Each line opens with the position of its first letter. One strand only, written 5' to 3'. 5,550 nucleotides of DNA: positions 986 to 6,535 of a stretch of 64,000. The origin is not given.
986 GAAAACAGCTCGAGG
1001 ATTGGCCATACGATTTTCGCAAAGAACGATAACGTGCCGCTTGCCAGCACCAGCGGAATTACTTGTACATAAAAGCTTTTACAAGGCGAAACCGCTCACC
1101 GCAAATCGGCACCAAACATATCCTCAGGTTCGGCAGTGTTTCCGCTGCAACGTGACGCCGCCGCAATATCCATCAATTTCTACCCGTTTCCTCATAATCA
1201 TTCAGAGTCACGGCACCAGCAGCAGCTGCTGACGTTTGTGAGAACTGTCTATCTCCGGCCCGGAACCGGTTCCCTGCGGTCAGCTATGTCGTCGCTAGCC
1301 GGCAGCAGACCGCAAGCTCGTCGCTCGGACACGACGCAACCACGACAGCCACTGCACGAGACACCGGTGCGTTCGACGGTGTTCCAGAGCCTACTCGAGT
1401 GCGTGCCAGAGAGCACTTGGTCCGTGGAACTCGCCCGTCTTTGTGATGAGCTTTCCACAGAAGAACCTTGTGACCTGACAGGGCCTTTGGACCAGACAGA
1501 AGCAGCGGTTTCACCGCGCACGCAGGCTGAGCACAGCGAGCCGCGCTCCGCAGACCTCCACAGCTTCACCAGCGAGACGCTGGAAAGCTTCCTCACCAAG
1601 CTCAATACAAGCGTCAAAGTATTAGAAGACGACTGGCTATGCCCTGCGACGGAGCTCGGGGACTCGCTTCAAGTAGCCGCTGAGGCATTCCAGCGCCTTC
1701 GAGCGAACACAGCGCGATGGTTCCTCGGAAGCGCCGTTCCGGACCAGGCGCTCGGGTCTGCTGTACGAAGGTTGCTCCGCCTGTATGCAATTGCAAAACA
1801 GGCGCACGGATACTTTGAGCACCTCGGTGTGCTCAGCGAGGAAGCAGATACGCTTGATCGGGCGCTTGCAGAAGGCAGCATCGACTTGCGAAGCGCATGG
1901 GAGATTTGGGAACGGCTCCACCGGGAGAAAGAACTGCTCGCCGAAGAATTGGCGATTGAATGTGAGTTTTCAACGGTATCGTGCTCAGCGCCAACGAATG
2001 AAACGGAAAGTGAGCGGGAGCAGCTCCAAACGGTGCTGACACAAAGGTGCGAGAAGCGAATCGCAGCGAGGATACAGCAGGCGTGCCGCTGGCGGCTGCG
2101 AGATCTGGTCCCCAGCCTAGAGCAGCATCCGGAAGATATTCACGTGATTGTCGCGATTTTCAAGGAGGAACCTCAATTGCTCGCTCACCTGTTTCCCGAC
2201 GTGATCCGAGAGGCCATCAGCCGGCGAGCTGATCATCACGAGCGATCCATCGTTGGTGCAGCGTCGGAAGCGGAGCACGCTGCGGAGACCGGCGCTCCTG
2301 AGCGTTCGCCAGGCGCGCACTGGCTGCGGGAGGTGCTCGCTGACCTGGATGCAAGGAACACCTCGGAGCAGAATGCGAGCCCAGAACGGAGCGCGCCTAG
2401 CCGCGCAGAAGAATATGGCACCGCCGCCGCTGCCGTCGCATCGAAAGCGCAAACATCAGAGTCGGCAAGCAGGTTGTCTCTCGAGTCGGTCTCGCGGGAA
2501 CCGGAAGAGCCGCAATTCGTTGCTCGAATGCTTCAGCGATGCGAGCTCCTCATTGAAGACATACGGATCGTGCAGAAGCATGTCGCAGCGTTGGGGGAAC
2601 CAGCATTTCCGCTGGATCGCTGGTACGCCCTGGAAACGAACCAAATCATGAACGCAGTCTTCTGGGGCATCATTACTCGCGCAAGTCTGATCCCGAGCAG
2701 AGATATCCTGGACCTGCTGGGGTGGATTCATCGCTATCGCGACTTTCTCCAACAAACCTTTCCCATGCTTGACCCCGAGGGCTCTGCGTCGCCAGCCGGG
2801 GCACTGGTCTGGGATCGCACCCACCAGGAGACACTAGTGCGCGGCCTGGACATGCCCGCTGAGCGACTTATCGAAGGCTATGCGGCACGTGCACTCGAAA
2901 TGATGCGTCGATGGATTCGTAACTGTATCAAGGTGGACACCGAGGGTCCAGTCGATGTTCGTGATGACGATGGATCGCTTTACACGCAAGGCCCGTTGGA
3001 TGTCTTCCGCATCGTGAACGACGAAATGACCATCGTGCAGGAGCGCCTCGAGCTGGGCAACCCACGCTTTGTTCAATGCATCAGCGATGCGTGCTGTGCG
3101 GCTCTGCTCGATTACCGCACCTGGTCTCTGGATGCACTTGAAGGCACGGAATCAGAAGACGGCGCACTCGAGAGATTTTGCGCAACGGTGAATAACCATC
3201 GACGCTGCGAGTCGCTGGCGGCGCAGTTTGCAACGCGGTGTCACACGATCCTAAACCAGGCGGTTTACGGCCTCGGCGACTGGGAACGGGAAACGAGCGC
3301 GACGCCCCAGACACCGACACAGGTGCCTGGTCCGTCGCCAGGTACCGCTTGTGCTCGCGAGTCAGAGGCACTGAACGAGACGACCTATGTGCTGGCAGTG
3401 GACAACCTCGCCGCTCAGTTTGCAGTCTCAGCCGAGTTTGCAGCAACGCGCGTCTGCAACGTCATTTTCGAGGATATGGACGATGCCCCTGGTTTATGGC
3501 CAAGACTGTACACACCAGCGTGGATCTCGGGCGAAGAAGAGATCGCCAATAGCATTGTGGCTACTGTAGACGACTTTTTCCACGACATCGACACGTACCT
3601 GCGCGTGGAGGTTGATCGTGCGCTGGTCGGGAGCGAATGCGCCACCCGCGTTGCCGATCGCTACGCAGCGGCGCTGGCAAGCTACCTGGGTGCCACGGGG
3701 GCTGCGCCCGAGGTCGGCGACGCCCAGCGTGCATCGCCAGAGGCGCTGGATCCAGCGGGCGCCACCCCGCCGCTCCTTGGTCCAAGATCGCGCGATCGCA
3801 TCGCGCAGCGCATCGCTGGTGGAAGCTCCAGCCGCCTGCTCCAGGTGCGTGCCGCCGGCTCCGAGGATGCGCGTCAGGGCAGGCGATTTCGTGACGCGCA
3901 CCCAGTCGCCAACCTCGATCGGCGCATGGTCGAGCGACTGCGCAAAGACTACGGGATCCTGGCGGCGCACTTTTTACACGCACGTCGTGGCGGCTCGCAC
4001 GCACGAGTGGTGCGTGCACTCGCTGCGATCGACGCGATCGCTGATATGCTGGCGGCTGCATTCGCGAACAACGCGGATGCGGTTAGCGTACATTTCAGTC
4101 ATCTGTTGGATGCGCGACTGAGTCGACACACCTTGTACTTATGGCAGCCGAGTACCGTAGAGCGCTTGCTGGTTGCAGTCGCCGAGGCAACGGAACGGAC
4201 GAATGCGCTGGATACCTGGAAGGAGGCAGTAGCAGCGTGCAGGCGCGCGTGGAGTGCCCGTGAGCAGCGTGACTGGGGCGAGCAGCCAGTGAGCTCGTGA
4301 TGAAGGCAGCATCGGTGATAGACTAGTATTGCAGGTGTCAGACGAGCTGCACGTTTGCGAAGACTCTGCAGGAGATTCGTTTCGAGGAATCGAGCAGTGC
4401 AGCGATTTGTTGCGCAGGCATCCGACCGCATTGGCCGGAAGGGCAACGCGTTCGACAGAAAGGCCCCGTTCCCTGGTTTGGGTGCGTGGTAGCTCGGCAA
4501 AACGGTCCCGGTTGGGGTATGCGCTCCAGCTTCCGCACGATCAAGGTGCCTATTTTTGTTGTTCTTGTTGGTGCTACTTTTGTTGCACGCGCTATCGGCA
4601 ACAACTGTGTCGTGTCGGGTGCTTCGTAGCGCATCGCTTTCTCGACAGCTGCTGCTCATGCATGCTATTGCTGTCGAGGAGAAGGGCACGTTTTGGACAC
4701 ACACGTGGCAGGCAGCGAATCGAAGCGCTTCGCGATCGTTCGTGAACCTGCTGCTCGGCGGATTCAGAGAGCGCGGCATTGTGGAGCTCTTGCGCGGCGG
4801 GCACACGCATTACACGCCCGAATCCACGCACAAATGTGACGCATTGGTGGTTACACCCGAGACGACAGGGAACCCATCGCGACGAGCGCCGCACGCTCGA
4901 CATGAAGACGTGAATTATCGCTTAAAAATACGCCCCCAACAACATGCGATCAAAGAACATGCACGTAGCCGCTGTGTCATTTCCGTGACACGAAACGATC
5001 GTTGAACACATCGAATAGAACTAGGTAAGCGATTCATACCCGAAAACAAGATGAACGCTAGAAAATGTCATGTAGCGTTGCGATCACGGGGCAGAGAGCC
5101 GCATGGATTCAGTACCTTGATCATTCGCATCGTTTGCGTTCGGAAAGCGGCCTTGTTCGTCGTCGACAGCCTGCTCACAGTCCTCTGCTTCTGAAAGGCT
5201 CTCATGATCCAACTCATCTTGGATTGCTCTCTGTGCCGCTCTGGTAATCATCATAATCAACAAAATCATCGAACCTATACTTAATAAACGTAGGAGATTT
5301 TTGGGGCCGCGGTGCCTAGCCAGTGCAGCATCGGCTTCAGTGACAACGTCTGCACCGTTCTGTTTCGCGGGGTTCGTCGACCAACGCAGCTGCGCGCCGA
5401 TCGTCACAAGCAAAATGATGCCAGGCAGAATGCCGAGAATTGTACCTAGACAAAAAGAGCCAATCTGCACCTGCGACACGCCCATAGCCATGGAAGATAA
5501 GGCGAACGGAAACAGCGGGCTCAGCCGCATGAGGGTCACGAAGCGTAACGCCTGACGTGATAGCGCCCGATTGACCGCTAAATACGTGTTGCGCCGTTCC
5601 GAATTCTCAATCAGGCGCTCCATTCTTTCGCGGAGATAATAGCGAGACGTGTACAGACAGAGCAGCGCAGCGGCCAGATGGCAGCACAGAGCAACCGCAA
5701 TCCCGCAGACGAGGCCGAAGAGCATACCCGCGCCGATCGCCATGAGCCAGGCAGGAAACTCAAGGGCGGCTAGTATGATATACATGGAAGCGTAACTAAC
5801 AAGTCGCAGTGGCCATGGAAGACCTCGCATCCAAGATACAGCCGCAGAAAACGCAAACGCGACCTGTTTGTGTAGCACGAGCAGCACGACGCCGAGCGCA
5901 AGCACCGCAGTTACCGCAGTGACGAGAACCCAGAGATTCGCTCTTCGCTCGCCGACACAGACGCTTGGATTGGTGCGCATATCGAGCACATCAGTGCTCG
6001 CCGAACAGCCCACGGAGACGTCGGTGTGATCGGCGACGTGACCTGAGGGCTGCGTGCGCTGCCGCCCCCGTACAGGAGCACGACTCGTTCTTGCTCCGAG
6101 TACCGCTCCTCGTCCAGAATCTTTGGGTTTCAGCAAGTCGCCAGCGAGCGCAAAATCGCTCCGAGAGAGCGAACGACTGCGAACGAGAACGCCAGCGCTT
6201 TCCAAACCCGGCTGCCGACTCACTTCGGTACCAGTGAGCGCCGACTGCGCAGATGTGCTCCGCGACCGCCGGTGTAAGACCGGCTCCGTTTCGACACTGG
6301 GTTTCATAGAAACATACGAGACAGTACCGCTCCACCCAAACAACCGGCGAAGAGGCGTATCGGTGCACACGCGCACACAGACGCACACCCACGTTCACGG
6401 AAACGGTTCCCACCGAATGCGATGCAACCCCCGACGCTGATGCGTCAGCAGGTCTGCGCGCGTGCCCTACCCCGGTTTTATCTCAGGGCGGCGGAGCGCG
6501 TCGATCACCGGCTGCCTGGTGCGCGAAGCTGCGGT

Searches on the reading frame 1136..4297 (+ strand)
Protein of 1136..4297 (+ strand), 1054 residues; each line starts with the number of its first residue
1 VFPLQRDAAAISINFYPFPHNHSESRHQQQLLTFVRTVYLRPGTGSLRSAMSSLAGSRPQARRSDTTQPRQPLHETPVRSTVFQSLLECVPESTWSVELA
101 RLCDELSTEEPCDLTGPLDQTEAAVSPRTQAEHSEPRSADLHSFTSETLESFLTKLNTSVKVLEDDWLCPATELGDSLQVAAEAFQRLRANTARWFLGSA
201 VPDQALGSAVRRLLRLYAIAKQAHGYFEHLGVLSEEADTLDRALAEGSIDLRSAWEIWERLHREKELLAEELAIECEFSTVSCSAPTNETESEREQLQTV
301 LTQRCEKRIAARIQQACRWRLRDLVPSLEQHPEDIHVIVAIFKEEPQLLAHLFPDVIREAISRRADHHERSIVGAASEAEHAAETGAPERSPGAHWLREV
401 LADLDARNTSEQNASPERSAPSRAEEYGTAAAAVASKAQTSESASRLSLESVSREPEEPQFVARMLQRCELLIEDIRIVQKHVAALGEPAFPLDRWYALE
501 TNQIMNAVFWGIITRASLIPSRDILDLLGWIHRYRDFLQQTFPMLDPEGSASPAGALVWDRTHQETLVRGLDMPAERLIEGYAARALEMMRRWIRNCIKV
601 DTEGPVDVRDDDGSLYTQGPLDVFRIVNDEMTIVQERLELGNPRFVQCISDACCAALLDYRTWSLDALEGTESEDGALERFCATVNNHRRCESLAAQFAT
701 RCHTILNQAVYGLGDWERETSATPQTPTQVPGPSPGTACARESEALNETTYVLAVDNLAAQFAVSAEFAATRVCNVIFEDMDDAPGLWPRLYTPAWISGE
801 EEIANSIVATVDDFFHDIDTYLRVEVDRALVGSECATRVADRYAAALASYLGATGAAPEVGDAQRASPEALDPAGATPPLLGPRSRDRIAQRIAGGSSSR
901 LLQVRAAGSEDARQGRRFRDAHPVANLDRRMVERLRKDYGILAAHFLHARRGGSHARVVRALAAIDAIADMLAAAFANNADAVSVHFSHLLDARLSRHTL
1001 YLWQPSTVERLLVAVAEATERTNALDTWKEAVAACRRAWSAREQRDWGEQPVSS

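Call 27: search_protein_families(library=pfam, proteins=[window:1136-4297:+], max_evalue=0.00001)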
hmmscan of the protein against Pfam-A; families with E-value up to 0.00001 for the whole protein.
window:1136-4297:+ (1054 aa): 1 family
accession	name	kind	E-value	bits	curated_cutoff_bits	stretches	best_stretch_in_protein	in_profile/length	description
PF06046.19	Sec6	-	4.7e-23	82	29.7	1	458-708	105-347/537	Exocyst complex component Sec6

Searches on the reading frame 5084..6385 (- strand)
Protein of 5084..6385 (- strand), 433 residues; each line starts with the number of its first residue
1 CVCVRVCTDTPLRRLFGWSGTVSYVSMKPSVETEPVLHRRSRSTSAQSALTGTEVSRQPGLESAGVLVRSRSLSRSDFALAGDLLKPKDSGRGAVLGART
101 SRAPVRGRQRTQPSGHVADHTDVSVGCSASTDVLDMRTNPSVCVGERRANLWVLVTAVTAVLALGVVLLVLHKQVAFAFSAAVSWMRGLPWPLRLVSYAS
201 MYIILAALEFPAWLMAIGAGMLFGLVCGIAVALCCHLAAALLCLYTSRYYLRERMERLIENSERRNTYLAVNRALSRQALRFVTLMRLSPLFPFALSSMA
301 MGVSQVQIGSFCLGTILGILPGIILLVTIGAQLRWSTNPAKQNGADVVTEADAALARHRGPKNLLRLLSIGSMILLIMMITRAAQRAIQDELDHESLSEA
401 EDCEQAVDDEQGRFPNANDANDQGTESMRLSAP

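Call 27: search_protein_families(library=pfam, proteins=[window:5084-6385:-], max_evalue=0.00001)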
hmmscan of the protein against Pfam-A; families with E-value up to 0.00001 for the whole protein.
window:5084-6385:- (433 aa): 1 family
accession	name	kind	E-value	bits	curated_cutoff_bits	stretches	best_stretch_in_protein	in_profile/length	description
PF09335.16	VTT_dom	-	1.7e-21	77.3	33.9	1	210-331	1-122/123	VTT domain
